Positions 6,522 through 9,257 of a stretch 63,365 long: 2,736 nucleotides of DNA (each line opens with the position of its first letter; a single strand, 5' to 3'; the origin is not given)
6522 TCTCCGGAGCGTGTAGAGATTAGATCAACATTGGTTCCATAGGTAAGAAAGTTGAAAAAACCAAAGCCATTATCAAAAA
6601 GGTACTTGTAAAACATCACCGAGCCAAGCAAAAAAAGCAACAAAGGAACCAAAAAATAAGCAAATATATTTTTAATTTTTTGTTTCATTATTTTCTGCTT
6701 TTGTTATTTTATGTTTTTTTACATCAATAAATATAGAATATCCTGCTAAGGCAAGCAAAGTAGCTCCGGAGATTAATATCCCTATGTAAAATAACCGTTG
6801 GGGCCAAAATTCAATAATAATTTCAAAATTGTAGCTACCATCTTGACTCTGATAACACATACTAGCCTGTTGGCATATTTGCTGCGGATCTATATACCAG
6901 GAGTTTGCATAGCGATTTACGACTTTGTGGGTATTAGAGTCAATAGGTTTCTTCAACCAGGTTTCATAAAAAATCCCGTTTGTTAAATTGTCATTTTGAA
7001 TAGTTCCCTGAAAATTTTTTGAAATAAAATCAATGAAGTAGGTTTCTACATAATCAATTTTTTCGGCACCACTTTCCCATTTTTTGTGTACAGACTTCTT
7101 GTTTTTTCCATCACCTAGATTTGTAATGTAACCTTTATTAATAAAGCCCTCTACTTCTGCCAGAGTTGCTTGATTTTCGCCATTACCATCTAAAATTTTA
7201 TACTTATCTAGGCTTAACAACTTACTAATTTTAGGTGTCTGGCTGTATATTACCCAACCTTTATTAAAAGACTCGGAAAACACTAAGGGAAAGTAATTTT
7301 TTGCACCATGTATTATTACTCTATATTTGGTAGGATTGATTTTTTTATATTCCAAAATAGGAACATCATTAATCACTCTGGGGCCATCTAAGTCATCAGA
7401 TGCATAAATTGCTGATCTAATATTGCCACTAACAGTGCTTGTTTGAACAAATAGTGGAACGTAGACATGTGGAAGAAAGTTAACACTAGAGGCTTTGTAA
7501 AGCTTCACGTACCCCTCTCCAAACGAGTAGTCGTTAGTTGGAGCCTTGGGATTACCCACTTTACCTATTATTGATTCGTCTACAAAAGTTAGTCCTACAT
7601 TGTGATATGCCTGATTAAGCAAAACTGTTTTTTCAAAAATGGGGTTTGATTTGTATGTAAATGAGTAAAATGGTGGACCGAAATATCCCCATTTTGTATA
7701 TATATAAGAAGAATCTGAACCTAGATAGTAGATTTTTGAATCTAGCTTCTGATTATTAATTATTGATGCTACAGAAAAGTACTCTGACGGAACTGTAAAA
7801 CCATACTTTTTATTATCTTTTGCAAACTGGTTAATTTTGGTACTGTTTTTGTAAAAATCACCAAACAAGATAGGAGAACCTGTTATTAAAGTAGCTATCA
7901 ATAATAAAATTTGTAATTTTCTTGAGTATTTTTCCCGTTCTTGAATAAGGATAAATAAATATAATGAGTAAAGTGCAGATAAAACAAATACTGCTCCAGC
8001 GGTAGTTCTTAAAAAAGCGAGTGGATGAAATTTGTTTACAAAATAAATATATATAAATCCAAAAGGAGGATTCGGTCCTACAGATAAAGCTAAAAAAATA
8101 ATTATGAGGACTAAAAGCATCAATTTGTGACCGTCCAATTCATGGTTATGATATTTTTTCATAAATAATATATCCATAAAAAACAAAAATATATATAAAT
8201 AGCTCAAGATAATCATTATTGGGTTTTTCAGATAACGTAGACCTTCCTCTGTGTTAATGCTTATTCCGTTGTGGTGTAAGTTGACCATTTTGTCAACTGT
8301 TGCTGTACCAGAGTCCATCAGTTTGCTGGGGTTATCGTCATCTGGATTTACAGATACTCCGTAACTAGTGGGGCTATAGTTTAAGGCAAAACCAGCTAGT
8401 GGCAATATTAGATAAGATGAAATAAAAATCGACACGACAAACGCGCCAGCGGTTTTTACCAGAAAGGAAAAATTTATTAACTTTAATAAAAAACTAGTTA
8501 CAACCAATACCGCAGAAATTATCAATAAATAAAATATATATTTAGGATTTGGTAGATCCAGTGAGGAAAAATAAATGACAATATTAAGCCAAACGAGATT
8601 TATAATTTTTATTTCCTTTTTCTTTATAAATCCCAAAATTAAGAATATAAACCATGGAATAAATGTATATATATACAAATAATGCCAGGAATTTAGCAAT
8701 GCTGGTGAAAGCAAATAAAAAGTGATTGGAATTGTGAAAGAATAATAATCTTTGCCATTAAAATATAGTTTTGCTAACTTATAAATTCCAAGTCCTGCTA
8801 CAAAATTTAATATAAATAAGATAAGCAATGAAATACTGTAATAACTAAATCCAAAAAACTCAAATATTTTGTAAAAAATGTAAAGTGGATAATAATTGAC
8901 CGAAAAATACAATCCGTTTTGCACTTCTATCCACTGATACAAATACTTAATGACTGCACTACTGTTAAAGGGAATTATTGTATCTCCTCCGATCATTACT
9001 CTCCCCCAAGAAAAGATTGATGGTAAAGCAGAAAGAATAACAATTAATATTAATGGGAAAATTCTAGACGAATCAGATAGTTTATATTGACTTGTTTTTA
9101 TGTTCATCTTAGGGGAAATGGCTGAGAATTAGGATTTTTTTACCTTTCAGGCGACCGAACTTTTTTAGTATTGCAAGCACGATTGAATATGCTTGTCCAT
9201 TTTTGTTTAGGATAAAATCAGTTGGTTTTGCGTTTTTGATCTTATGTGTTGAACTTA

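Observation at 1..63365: Hyper-expanded GT-C island: at least 18 complete lipid-carrier-dependent transferase genes in 63 kb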

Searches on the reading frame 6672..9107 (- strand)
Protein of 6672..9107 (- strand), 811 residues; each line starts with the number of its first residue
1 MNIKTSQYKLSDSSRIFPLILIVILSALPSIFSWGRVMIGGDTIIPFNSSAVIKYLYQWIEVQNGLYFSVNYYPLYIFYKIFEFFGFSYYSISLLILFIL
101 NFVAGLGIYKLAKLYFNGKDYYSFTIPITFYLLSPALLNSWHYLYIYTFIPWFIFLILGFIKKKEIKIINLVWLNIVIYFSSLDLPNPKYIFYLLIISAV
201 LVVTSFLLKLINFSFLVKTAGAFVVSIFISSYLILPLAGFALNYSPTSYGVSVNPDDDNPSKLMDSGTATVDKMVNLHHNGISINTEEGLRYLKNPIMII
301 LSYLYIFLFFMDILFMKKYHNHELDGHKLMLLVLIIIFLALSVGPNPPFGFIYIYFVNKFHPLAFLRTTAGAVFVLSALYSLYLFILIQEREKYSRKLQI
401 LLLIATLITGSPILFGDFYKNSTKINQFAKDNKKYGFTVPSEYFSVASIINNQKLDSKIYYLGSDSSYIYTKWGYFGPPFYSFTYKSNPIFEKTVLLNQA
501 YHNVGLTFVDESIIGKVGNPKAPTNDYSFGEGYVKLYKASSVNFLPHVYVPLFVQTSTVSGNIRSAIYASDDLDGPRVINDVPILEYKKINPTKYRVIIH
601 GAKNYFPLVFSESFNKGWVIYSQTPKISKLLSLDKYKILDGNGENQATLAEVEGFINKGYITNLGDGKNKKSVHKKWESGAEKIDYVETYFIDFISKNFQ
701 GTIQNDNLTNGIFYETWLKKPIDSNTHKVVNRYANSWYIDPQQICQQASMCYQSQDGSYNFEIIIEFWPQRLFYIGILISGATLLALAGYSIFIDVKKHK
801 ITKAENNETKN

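Call 4: search_protein_families(library=pfam, proteins=[window:6672-9107:-], max_evalue=0.01)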
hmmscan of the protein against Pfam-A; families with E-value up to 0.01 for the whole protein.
window:6672-9107:- (811 aa): 0 families

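Call 11: search_protein_families(library=ncbifam, proteins=[window:6672-9107:-], max_evalue=1)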
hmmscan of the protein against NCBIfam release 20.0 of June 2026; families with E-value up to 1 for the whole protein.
window:6672-9107:- (811 aa): 1 family
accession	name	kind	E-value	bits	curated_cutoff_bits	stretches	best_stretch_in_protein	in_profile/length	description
NF053737.1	HP1233_fam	subfamily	0.19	11.9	50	1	692-738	86-132/142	HP1233 family protein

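Call 18: search_protein_families(library=pfam, proteins=[window:6672-9107:-], max_evalue=10)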
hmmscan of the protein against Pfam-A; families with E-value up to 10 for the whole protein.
window:6672-9107:- (811 aa): 0 families

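Call 24: find_homologous_proteins(query=window:6672-9107:-, max_evalue=0.00001)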
Query window:6672-9107:- (811 aa): 67 proteins with E <= 0.00001 among 8000 candidates.
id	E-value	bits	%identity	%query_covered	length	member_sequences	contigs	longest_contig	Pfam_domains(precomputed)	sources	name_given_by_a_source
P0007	0.0e+0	1811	100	100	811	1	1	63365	-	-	-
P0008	2.1e-265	901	50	99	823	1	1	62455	-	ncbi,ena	-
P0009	2.5e-257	874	53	96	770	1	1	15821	-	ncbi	-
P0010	2.5e-241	821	49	97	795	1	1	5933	-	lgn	-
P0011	4.6e-224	764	47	95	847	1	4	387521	-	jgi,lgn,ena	-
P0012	1.7e-215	736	46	97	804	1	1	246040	-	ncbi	-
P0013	3.5e-215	735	45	96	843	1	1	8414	-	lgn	-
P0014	5.7e-211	721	45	97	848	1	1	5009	-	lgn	-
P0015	2.6e-207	709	43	99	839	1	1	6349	-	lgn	-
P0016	6.6e-204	698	42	97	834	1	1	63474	-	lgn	-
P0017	1.5e-200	686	41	98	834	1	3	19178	-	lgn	-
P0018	5.7e-198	678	42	95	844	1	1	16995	-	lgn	-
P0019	2.4e-197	676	44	94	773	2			-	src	-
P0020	1.8e-196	673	40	98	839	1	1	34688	-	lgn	-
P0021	1.9e-196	673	42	97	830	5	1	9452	-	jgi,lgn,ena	-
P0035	2.4e-176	606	41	94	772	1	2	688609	-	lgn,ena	-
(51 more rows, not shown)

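Call 27: search_solved_structures(query=A2, max_evalue=10)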
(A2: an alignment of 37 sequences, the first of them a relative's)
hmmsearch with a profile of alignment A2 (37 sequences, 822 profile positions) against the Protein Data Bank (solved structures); distinct sequences matched with E-value up to 10: 1.
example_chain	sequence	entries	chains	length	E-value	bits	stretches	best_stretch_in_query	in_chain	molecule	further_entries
7ar7_K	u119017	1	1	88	4.9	8.3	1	295-355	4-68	NADH-ubiquinone oxidoreductase chain 4L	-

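Call 36: predict_structure(alignment_id=A2)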
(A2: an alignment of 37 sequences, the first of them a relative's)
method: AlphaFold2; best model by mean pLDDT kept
length: 811 residues; sequences in the alignment: 37
mean_pLDDT: 89.0   pTM: 0.89
mean pLDDT of the five models: 89.0, 87.8, 86.3, 85.8, 83.9
residues with pLDDT >= 90: 533; 70-90: 225; 50-70: 39; < 50: 14
segments of 3 or more residues with pLDDT < 50: 1-10, 257-260
pLDDT, mean of each block of 10 residues (from residue 1): 39 84 97 91 84 92 86 94 95 95 98 88 95 93 91 97 93 95 85 94 96 95 95 93 75 55 76 88 90 94 93 76 91 95 89 87 77 94 94 91 96 94 79 89 92 94 84 79 88 87 93 75 70 90 93 81 86 83 96 97 95 94 85 92 96 96 93 93 95 96 96 92 92 94 81 88 96 96 96 92 80 55
secondary structure, 60 per line:
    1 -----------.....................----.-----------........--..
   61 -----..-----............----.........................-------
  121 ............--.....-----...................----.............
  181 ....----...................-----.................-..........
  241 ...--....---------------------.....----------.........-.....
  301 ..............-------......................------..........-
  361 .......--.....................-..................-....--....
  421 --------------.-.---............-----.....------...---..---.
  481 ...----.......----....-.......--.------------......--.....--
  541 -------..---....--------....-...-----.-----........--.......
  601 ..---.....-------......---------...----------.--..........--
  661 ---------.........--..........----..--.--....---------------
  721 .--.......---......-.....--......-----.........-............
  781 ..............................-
elements in order (helices of 4 or more, strands of 3 or more residues): H12-32 H49-56 H73-84 H89-113 H121-132 H135-139 H145-163 H168-184 H189-207 H213-229 H231-243 H246-249 H271-275 H286-294 H296-314 H322-343 H350-359 H361-367 H370-390 H392-409 H411-414 H441-452 E458-462 E469-471 H480-483 E488-491 H499-502 E504-510 E526-531 E534-538 E553-556 E565-568 E584-591 E594-602 E606-610 E618-623 H649-658 E670-678 E681-690 E702-705 E727-730 E734-739 H741-745 E751-753 E759-767 H769-810
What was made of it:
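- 6672..9107 (-): AftD-like GT-C with a large C-terminal beta-rich ecto-domain, 811 aa, no Pfam family. AlphaFold pLDDT 89, pTM 0.89 (call 36).
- On GT-C superfamily (fold class): The AlphaFold model of 6672 has a helical TM bundle plus an ecto-domain (call 36).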

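Call 38: fold_search(model_id=the predicted structure, library=pdb)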
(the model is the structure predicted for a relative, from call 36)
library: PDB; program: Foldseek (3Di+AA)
matches with E <= 10: 218; with E <= 0.001: 10
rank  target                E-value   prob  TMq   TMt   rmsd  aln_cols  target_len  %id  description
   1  6w98_A                3.4e-08  1.00  0.43  0.28  23.5       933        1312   10  Single-Particle Cryo-EM Structure of Arabinofuranosyltransferase AftD from Mycobacteria (released 2020-05-13)
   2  6wby                  1.7e-07  1.00  0.42  0.28  23.1       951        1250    9  Single-Particle Cryo-EM Structure of Arabinofuranosyltransferase AftD from Mycobacteria, Mutant R1389S Class 2 (released 2020-05-13)
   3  6wbx                  4.6e-06  1.00  0.45  0.30  23.5       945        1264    9  Single-Particle Cryo-EM Structure of Arabinofuranosyltransferase AftD from Mycobacteria, Mutant R1389S Class 1 (released 2020-05-13)
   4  7zlg_A                1.7e-04  1.00  0.37  0.43  10.2       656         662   12  Cryo-EM structure of C-mannosyltransferase CeDPY19, in complex with acceptor peptide and bound to CMT2-Fab and anti-Fa (released 2023-01-11)
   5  7zli_A                2.5e-04  1.00  0.32  0.38  10.2       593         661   13  Cryo-EM structure of C-mannosyltransferase CeDPY19, in complex with Dol25-P-Man and bound to CMT2-Fab and anti-Fab nan (released 2023-01-11)
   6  3waj                  3.2e-04  1.00  0.32  0.33  16.5       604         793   14  Crystal structure of the Archaeoglobus fulgidus oligosaccharyltransferase (O29867_ARCFU) complex with Zn and sulfate (released 2013-10-30)
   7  7zlh_A                3.6e-04  1.00  0.32  0.39  11.7       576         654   11  Cryo-EM structure of C-mannosyltransferase CeDPY19, in apo state, bound to CMT2-Fab and anti-Fab nanobody (released 2023-01-11)
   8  6gxc_A                3.6e-04  1.00  0.32  0.36   9.8       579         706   14  Bacterial oligosaccharyltransferase PglB in complex with an inhibitory peptide and a reactive lipid-linked oligosaccha (released 2018-11-14)
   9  8pn9_A                4.4e-04  1.00  0.32  0.37  13.3       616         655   10  Structure of human oligosaccharyltransferase OST-A complex bound to NGI-1 (released 2024-05-08)
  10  3rce_A                8.8e-04  1.00  0.32  0.37  12.7       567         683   14  Bacterial oligosaccharyltransferase PglB (released 2011-06-15)
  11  9s6t_A                1.0e-03  1.00  0.32  0.49   9.8       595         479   12  Ternary cryo-EM structure of chicken ALG12 with Dol25-PP-GlcNAc2Man7, Dol25-P-Man, and Fab (released 2026-03-18)
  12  3wak                  1.2e-03  1.00  0.31  0.30  17.9       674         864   14  Crystal structure of the Archaeoglobus fulgidus oligosaccharyltransferase (O29867_ARCFU) in the apo form (released 2013-10-30)
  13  7e9s_A                1.9e-03  0.99  0.29  0.27  18.2       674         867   12  Archaeal oligosaccharyltransferase AglB from Archaeoglobus fulgidus in complex with an inhibitory peptide and a dolich (released 2021-09-08)
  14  9s6s_A                1.9e-03  0.99  0.28  0.38  14.2       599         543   14  Ternary cryo-EM structure of human ALG9 with Dol25-PP-GlcNAc2Man6, Dol25-P-Man and Fab (released 2026-03-18)
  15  8if8_B                2.0e-02  0.98  0.33  0.41  10.1       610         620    9  Arabinosyltransferase AftA (released 2023-05-31)
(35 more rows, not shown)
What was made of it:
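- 6672..9107 (-): Foldseek top hits are AftD 6w98 (E 3.4e-8), DPY19, AglB/PglB/STT3, ALG12/ALG9 and AftA (call 38).
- On GT-C superfamily (fold class): Foldseek for 6672 (call 38).
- Closest known: Mycobacterial/corynebacterial arabinogalactan and lipoarabinomannan assembly. Same: 6672 has its best structural match in AftD (call 38).
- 6672 has an AftD-like fold (calls 36, 38).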

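Call 78: find_related_loci(query=A2, collection=genome_contigs, flank=10000)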
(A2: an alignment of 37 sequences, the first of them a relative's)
Query A2 (811 aa) in genome_contigs; peptide patterns used: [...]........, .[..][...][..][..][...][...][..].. (x = any residue, [..] = any of these).
172 stretches matched a pattern; 74 encode a relative of the query (tblastn E <= 1e-3); 73 distinct loci.
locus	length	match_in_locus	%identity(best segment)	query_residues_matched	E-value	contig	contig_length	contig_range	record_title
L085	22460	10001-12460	50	3-802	0e+0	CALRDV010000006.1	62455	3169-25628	MAG: Patescibacteria group bacterium isolate MsH-01oct19-133 genome assembly, contig: MsH-01oct19-C639, whole genome sho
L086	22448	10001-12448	40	15-809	0e+0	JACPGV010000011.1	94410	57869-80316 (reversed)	MAG: Candidatus Moraniibacteriota bacterium isolate NC_groundwater_397_Ag_B-0.1um_43_25 GD18-4_B1_scaffold_1540558, whol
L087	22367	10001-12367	40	16-793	1e-177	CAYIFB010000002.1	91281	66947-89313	MAG TPA_asm: uncultured Gammaproteobacteria bacterium isolate ERP119705_co19_135 genome assembly, contig: NODE_89_length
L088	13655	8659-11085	37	16-800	1e-175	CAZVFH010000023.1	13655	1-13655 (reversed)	MAG TPA_asm: uncultured Candidatus Saccharibacteria bacterium isolate binchicken_co266_194 genome assembly, contig: NODE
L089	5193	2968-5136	41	9-726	7e-172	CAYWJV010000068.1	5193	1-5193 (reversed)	MAG TPA_asm: uncultured Gammaproteobacteria bacterium isolate binchicken_co387_50 genome assembly, contig: NODE_23289_le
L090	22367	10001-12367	39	3-787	5e-166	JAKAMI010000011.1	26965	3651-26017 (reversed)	MAG: bacterium isolate WY5.bin166 NODE_2661_length_26965_cov_1.932297, whole genome shotgun sequence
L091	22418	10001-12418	36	2-805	8e-165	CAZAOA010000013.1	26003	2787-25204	MAG TPA_asm: uncultured Candidatus Saccharibacteria bacterium isolate SRP179991_co5_105 genome assembly, contig: NODE_33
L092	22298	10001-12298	38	15-780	3e-161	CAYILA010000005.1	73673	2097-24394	MAG TPA_asm: uncultured Candidatus Saccharibacteria bacterium isolate ERP119705_co24_1018 genome assembly, contig: NODE_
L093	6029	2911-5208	39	15-770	1e-160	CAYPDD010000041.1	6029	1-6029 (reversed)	MAG TPA_asm: uncultured Candidatus Saccharibacteria bacterium isolate SRP272421_co2_75 genome assembly, contig: NODE_536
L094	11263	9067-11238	38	22-748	6e-142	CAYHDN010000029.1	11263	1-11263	MAG TPA_asm: uncultured Candidatus Saccharibacteria bacterium isolate ERP119705_co12_92 genome assembly, contig: NODE_70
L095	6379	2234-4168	39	2-621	2e-127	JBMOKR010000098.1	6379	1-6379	MAG: Patescibacteria group bacterium isolate Betzabe_MAG003 MAG003_98, whole genome shotgun sequence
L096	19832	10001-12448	38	19-793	3e-165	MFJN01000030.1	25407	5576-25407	MAG: Candidatus Gottesmanbacteria bacterium RIFCSPHIGHO2_02_FULL_40_13 rifcsphigho2_02_scaffold_2929, whole genome shotg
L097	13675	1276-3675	31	19-798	2e-95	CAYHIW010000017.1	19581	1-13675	MAG TPA_asm: uncultured Gammaproteobacteria bacterium isolate ERP119705_co13_443 genome assembly, contig: NODE_3473_leng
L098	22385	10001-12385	30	12-806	7e-90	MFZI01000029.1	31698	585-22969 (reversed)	MAG: Candidatus Roizmanbacteria bacterium RIFCSPHIGHO2_01_FULL_39_8 rifcsphigho2_01_scaffold_2365, whole genome shotgun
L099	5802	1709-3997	29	17-772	4e-88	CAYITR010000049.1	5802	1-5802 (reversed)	MAG TPA_asm: uncultured Candidatus Saccharibacteria bacterium isolate ERP119705_co7_426 genome assembly, contig: NODE_10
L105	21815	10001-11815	34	299-811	1e-79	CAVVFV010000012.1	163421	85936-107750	MAG: Candidatus Falkowbacteria bacterium isolate MFD01188.bin.1.43 genome assembly, contig: contig_58167, whole genome s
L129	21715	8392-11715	39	522-798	9e-56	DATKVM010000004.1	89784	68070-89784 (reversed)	MAG TPA_asm: Patescibacteria group bacterium isolate SMAG_U14133 k141_602992, whole genome shotgun sequence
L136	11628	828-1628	40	582-803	2e-49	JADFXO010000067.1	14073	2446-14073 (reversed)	MAG: Nitrospirae bacterium isolate nDJH14bin7 nDJH14_bin7_NODE_67_length_14073_cov_5.083752, whole genome shotgun sequen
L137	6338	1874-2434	45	579-792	3e-49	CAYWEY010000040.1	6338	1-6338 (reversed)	MAG TPA_asm: Candidatus Woesearchaeota archaeon isolate SRP141376_co2_347 genome assembly, contig: NODE_20908_length_633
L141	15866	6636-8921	30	19-784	2e-90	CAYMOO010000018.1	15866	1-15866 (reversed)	MAG TPA_asm: uncultured Gammaproteobacteria bacterium isolate SRP278252_co2_62 genome assembly, contig: NODE_7662_length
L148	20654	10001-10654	31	531-792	6e-32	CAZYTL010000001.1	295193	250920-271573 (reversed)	MAG TPA_asm: uncultured Gammaproteobacteria bacterium isolate SRP323688_co1_138 genome assembly, contig: NODE_51_length_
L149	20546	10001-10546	30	584-790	1e-30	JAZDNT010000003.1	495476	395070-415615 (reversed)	MAG: Candidatus Kerfeldbacteria bacterium isolate MEGAHIT-group-0.726 k141_11855257, whole genome shotgun sequence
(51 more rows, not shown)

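Call 82: search_protein_families(library=pfam, proteins=[L097:3621-6473:+, L141:8944-11343:+, L136:4986-9119:+, L105:11745-12230:+, L149:13734-14366:+, L137:4939-5571:-, L085:12473-14068:+, L148:14181-15260:+, L129:11755-12855:+], max_evalue=0.01)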
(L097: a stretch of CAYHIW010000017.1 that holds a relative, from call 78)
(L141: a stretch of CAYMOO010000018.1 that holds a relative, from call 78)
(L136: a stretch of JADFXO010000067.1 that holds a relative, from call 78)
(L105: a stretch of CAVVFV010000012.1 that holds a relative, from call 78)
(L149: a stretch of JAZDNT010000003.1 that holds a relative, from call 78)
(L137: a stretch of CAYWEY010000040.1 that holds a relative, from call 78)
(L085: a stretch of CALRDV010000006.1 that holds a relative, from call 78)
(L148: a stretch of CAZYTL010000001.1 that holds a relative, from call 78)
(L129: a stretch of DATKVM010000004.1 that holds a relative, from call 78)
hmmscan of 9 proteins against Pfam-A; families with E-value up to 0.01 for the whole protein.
L097:3621-6473:+ (951 aa): 0 families

L141:8944-11343:+ (800 aa): 0 families

L136:4986-9119:+ (1378 aa): 0 families

L105:11745-12230:+ (162 aa): 0 families

L149:13734-14366:+ (211 aa): 0 families

L137:4939-5571:- (211 aa): 0 families

L085:12473-14068:+ (532 aa): 0 families

L148:14181-15260:+ (360 aa): 0 families

L129:11755-12855:+ (367 aa): 1 family
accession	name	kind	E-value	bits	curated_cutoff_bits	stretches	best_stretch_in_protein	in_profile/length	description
PF01833.30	TIG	-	0.00021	21.7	20.9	1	260-341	1-81/84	IPT/TIG domain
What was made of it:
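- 5090..6688 (-): Polytopic protein that is not GT-C: ecto-domain, uncharacterised TM module and C-terminal IPT/TIG. Conserved partner gene of 6672. Homologues have no Pfam family apart from TIG (call 82).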

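Call 92: find_encoding_contigs(protein=P0035, flank=10000, max_places=2)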
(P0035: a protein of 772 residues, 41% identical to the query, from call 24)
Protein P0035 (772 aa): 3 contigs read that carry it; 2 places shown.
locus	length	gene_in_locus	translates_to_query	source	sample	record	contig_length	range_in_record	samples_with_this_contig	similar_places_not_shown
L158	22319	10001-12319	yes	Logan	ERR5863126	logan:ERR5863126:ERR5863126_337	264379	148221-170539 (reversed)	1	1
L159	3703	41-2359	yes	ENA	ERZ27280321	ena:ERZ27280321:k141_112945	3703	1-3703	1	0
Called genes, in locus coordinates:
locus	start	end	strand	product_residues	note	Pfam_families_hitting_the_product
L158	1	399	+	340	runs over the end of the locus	PF13641:Glyco_tranf_2_3, PF00535:Glycos_transf_2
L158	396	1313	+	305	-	PF04321:RmlD_sub_bind, PF01370:Epimerase, PF02719:Polysacc_synt_2 (faint), PF13460:NAD_binding_10 (faint), PF01073:3Beta_HSD, PF07993:NAD_binding_4 (weak), PF16363:GDP_Man_Dehyd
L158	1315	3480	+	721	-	-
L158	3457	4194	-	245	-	PF01209:Ubie_methyltran, PF13489:Methyltransf_23, PF03848:TehB, PF05175:MTS, PF06325:PrmA, PF13847:Methyltransf_31, PF08241:Methyltransf_11, PF08242:Methyltransf_12, +6 more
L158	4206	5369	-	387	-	-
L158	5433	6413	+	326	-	-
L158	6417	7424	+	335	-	PF10111:Glyco_tranf_2_2, PF13641:Glyco_tranf_2_3, PF00535:Glycos_transf_2, PF13632:Glyco_trans_2_3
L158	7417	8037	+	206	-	PF13489:Methyltransf_23, PF07021:MetW, PF13847:Methyltransf_31, PF08241:Methyltransf_11 (weak), PF08242:Methyltransf_12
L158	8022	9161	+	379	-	PF20706:GT4-conflict (weak), PF00534:Glycos_transf_1, PF13692:Glyco_trans_1_4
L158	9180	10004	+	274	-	PF02353:CMAS, PF05401:NodS (weak), PF13489:Methyltransf_23, PF01209:Ubie_methyltran, PF13847:Methyltransf_31, PF08241:Methyltransf_11, PF08242:Methyltransf_12, PF13649:Methyltransf_25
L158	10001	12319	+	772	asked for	-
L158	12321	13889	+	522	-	-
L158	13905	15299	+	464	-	-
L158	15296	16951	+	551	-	-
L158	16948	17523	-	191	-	PF25084:LbH_EIF2B, PF00132:Hexapep, PF25087:GMPPB_C (weak), PF14602:Hexapep_2 (weak), PF00132:Hexapep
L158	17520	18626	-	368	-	PF00155:Aminotran_1_2 (faint), PF01041:DegT_DnrJ_EryC1, PF01053:Cys_Met_Meta_PP (weak)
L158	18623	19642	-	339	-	PF01408:GFO_IDH_MocA, PF02894:GFO_IDH_MocA_C, PF22725:GFO_IDH_MocA_C3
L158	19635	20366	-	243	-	PF00535:Glycos_transf_2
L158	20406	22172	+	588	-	PF13231:PMT_2 (weak)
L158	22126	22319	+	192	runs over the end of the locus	PF00565:SNase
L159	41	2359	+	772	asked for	-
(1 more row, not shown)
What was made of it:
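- An extra amino-sugar cassette is inserted in L158 (call 92).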
